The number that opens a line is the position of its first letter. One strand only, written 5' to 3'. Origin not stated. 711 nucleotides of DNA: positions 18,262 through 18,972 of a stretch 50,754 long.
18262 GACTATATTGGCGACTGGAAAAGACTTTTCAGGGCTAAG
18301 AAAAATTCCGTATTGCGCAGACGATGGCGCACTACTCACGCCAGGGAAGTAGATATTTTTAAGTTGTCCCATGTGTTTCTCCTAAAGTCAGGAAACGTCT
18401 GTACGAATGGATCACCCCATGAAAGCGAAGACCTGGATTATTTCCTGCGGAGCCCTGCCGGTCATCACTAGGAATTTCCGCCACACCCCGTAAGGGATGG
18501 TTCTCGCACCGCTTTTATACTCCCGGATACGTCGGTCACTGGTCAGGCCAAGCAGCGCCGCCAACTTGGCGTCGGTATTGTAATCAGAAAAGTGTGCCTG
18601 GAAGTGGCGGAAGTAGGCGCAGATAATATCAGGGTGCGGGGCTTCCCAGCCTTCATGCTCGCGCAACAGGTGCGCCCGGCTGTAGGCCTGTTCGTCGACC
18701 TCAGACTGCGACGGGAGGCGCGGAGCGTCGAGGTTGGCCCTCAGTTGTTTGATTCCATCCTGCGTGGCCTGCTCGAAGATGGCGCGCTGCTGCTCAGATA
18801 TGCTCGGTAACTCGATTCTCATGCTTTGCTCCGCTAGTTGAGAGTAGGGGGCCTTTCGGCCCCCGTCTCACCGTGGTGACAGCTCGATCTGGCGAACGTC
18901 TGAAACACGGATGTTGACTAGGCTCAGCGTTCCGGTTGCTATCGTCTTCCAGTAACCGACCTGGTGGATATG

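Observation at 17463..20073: Low-GC minus-strand cargo operon (LuxR-type regulator plus three unknown ORFs) ending at a plasmid-borne MvaT silencer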

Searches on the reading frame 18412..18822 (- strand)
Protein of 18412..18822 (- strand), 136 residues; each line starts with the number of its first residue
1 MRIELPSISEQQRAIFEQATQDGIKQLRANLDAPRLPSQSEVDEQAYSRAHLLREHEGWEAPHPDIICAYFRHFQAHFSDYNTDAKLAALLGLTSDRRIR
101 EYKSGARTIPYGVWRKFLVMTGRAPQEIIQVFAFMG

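Call 3: search_protein_families(library=pfam, proteins=[window:18412-18822:-], max_evalue=0.1)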
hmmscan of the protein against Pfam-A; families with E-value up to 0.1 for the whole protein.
window:18412-18822:- (136 aa): 0 families

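Call 7: search_protein_families(library=ncbifam, proteins=[window:18412-18822:-], max_evalue=1)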
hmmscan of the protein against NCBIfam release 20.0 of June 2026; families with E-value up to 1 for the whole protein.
window:18412-18822:- (136 aa): 0 families

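Call 8: search_protein_families(library=padloc, proteins=[window:18412-18822:-], max_evalue=1)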
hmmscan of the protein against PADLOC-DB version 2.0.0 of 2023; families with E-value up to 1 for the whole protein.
window:18412-18822:- (136 aa): 0 families

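Call 9: search_protein_families(library=phrogs, proteins=[window:18412-18822:-], max_evalue=1)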
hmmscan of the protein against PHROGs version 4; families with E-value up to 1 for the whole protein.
window:18412-18822:- (136 aa): 6 families
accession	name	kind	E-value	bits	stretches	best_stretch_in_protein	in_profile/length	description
phrog_12690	-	unknown function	0.0016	19.3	1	84-121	120-156/174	-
phrog_9668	-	integration and excision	0.046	14.8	1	75-116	9-48/114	excisionase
phrog_18634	-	unknown function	0.062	14.3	1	39-124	76-159/175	-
phrog_21703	-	unknown function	0.14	13.4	1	7-30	14-37/101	-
phrog_638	-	transcription regulation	0.19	12.6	1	80-111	16-46/145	transcriptional regulator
phrog_8351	-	unknown function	0.23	12.6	1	52-122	14-83/95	-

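Call 15: search_solved_structures(query=window:18412-18822:-, max_evalue=10, show_alignments=2)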
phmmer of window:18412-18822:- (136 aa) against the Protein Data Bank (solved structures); distinct sequences matched with E-value up to 10: 7.
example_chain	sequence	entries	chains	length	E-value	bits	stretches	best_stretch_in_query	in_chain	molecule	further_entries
5h7b_A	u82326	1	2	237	0.0078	19.6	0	3-33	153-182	Immunoglobulin G-binding protein A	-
8ccr_A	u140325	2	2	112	0.011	19.2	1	6-64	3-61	4D2 (mutant T19D)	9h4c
5h7a_C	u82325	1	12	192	0.018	18.5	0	3-33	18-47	Immunoglobulin G-binding protein A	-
5h79_D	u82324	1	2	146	0.041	17.3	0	3-33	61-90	Immunoglobulin G-binding protein A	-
7ah0_A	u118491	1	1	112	0.084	16.3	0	6-64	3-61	4D2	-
9i38_A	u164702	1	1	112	0.37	14.2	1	6-66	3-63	m4D2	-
4g4v_A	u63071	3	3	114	1.4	12.4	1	65-129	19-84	Peptidoglycan-associated lipoprotein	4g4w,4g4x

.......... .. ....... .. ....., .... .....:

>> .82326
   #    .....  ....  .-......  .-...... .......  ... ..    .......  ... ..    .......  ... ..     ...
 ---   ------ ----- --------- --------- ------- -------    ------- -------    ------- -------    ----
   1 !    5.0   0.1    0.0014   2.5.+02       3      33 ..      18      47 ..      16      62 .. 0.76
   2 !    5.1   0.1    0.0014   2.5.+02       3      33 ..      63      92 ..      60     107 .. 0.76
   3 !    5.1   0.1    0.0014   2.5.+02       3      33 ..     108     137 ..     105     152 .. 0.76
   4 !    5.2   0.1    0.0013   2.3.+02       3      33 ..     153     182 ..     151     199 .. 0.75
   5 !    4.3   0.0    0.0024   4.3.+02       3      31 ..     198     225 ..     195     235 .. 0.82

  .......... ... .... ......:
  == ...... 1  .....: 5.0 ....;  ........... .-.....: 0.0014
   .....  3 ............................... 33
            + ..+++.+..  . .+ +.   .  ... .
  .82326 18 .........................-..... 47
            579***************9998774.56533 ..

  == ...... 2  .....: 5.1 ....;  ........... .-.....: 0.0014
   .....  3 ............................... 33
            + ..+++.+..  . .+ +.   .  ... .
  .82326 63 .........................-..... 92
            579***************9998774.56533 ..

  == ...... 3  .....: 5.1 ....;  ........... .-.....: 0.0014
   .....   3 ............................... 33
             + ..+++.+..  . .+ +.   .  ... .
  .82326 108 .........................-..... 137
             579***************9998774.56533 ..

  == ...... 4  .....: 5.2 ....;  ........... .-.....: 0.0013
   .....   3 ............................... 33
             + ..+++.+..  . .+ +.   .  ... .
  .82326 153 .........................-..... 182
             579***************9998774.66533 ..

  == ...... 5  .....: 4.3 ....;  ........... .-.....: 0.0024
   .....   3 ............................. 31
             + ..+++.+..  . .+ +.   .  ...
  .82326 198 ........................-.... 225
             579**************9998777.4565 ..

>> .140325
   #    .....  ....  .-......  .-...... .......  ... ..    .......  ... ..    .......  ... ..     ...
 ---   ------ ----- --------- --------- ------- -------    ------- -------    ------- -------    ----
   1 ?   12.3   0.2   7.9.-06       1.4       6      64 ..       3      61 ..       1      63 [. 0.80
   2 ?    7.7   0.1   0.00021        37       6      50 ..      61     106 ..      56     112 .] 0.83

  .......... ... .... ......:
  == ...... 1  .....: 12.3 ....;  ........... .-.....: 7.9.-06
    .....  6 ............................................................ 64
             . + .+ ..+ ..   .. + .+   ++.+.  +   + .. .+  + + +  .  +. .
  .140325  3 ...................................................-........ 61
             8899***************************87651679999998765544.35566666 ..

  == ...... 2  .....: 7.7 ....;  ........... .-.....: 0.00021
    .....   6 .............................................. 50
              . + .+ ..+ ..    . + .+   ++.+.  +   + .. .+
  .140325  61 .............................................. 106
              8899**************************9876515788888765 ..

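Call 19: find_homologous_proteins(query=window:18412-18822:-)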
Query window:18412-18822:- (136 aa): 355 proteins with E <= 0.001 among 366 candidates; the best 120 are listed.
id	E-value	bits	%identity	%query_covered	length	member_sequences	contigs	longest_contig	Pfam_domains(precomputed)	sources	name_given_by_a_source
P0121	3.0e-83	294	96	100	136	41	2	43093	-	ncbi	-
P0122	9.1e-71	254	84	100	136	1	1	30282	-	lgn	-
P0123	7.1e-64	232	76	100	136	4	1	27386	-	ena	-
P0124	7.1e-63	228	76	100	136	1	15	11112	-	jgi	jgi:hypothetical protein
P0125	7.1e-63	228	75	100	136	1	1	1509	-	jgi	jgi:hypothetical protein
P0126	1.3e-62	228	74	100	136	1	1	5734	-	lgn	-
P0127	7.0e-62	225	75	100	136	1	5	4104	-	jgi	jgi:hypothetical protein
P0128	9.5e-62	225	74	100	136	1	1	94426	-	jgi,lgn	jgi:hypothetical protein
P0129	1.5e-61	224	73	100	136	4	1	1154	-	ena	-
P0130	3.0e-61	223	74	99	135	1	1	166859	-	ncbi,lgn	ncbi:MAG: hypothetical protein V4525_11040 [Pseudomonadota bacterium]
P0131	3.3e-61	223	72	100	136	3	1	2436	-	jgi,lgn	-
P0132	4.8e-61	223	73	100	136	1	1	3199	-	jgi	jgi:hypothetical protein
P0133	6.7e-61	222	71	100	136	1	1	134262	-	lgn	-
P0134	6.9e-61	222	74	100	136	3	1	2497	-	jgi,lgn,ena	-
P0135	7.9e-61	222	71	100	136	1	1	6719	-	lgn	-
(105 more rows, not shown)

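Call 67: search_solved_structures(query=A5, max_evalue=10, show_alignments=3)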
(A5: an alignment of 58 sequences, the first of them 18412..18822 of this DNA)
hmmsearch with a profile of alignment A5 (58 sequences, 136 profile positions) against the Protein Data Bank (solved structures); distinct sequences matched with E-value up to 10: 10.
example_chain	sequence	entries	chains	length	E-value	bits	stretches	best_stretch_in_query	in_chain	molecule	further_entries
4xz7_A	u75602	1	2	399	0.059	16.7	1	71-129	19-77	Putative uncharacterized protein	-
3jym_A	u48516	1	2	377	0.092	16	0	30-67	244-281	FK506-binding protein (FKBP) from wheat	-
3jxv_A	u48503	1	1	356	0.096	16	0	30-67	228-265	70 kDa peptidyl-prolyl isomerase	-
9h90_o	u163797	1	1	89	0.88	12.9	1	64-111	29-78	30S ribosomal protein S15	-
6iju_A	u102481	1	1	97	0.88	12.9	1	43-92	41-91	DNA-binding response regulator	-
6kyx_A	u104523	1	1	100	0.95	12.8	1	43-92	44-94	DNA-binding response regulator ArlR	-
6is4_A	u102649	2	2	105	1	12.7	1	43-92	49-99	Response regulator ArlR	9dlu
4v4v_AO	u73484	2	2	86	1.1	12.6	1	63-102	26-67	30S ribosomal subunit protein S15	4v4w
6nqb_O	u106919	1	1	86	1.1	12.5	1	63-102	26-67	30S ribosomal protein S15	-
5hyu_A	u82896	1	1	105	3.1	11.1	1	16-99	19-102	M protein, serotype 2.1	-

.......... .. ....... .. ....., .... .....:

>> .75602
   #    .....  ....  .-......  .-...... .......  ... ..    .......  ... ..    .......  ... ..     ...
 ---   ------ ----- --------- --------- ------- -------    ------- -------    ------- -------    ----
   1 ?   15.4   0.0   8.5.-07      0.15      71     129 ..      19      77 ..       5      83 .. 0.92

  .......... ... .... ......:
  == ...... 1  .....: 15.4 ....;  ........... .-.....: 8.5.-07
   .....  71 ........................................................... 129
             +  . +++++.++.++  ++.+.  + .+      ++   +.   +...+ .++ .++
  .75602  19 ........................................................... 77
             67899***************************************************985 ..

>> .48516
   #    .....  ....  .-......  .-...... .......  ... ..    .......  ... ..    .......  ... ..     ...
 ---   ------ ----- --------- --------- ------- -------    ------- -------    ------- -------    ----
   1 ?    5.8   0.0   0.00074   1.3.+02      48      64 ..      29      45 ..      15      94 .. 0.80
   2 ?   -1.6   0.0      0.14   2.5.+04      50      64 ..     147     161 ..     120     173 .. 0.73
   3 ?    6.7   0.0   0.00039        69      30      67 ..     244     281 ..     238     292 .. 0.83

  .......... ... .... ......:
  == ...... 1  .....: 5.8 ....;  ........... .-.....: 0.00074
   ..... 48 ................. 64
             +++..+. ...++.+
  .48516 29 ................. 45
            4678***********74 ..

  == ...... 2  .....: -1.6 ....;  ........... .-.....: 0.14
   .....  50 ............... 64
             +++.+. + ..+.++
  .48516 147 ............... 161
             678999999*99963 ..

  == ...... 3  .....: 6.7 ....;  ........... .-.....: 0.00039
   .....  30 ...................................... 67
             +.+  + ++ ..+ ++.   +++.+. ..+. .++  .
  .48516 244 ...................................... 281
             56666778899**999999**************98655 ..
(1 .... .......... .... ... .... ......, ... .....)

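Call 68: search_protein_families(library=pfam, alignment_id=A5, max_evalue=1)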
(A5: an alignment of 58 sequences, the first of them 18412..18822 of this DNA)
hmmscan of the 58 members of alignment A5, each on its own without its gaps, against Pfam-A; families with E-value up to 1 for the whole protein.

A. member 1, window:18412-18822:- (136 aa): 0 families

B. families by the number of members that match (of 58 scanned): 9 families
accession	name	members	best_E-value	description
PF13560.12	HTH_31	2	0.013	Helix-turn-helix domain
PF08202.16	MIS13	2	0.026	Mis12-Mtw1 protein family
PF09965.14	DUF2199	1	0.03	Uncharacterized protein conserved in bacteria (DUF2199)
PF22394.2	AfAlkA-like_TBP-like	1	0.11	AfAlkA-like, TATA-box binding protein-like domain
PF16917.10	BPL_LplA_LipB_2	1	0.15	Biotin/lipoate A/B protein ligase family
PF09493.15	DUF2389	1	0.21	Tryptophan-rich protein (DUF2389)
PF15943.11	YdaS_toxin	1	0.21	Bacterial toxin YdaS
PF24188.1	DUF7416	1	0.22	Family of unknown function (DUF7416)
PF19737.4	FKTN_N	1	0.25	Fukutin N-terminal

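Call 109: search_dna_similar(query=window:18412-18822:-, collection=plasmids, mode=protein, max_rows=12, rows=spread, max_evalue=0.001)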
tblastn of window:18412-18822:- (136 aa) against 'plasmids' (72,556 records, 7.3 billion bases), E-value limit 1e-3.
Records with a match: 256; places in all: 259; records where one place covers at least 80% of the query: 253.
Best place of each record, by identity: >=99% 25; 95-99% 17; 60-80% 16; <60% 198.
By first word of the organism name: Pseudomonas 84; Enterobacter 40; Klebsiella 38; Salmonella 29; Citrobacter 18; Escherichia 12; Aeromonas 8; Thiothrix 8; Yersinia 3; Serratia 3; and 10 more.
By predicted mobility (MOB-suite, as given by PLSDB): mobilizable 104; conjugative 83; non-mobilizable 69.
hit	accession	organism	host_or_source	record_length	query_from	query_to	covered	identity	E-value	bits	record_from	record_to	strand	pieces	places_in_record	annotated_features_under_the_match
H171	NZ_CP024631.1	Pseudomonas aeruginosa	Mink,lung,Mink raising farm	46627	1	136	100%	100.0%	2e-87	284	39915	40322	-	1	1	hypothetical protein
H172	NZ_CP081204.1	Pseudomonas aeruginosa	Severely burned patient,burn wound,burn ...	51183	1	136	100%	99.3%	3e-87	283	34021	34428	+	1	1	hypothetical protein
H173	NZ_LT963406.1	Pseudomonas syringae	-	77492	1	135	99%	68.6%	1e-59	204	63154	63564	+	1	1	hypothetical protein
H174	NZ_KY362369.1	Pseudomonas syringae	sweet cherry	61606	1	136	100%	58.8%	1e-51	182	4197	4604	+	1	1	hypothetical protein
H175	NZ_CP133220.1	Thiothrix lacustris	Kaluga region, Russia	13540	1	135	99%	52.2%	2e-34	132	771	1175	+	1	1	hypothetical protein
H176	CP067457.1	Klebsiella pneumoniae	Homo sapiens,wound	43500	1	135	99%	48.6%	8e-36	136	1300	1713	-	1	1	hypothetical protein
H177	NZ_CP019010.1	Escherichia coli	Homo sapiens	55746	1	135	99%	48.6%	8e-36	136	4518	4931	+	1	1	hypothetical protein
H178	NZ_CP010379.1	Enterobacter hormaechei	Homo sapiens,bronchoalveolar ...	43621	1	135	99%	47.8%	1e-34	133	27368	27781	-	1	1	hypothetical protein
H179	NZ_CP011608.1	Citrobacter freundii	Homo sapiens,Urine/Genitourinary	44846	1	135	99%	47.8%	1e-34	133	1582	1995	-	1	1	hypothetical protein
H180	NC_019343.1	Salmonella sp. 96A-29192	turkey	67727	1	133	98%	41.5%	5e-32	125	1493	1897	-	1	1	hypothetical protein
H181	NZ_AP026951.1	Salmonella enterica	Anabas testudineus,gut content of ...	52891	1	133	98%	41.5%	1e-31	124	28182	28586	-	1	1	hypothetical protein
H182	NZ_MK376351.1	Pseudomonas sp.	-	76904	62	124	46%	50.8%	9e-12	68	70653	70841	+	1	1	none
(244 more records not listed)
